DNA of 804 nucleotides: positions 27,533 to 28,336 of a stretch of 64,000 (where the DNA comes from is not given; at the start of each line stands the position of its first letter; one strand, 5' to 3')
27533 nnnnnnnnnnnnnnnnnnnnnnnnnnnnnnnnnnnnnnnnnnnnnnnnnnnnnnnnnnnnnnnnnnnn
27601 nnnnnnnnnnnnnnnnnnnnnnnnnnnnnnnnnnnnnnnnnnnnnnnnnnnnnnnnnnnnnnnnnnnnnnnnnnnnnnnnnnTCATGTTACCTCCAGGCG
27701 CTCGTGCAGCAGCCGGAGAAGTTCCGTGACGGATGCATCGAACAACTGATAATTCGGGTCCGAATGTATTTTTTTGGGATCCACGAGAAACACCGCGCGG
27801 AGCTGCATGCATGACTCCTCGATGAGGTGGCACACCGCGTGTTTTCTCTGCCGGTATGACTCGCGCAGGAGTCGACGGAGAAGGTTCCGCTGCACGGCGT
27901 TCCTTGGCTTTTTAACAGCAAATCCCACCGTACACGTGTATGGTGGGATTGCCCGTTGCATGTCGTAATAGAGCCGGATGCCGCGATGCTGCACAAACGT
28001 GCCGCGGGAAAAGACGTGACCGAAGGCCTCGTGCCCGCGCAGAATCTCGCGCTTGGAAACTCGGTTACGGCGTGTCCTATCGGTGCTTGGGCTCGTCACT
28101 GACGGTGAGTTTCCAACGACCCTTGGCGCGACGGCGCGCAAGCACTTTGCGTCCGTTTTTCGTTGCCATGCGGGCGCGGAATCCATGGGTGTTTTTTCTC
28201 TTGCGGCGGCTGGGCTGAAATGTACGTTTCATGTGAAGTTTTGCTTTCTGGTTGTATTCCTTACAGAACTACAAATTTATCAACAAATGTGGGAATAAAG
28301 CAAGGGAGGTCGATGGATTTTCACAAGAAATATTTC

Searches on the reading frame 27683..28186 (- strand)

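Call 24: search_protein_families(library=pfam, proteins=[window:27683-28186:-])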
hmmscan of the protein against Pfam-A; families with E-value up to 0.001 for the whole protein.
window:27683-28186:- (167 aa): 1 family
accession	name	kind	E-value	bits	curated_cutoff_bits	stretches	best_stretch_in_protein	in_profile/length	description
PF00825.24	Ribonuclease_P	-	7.3e-13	49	22.3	1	44-138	2-88/109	Ribonuclease P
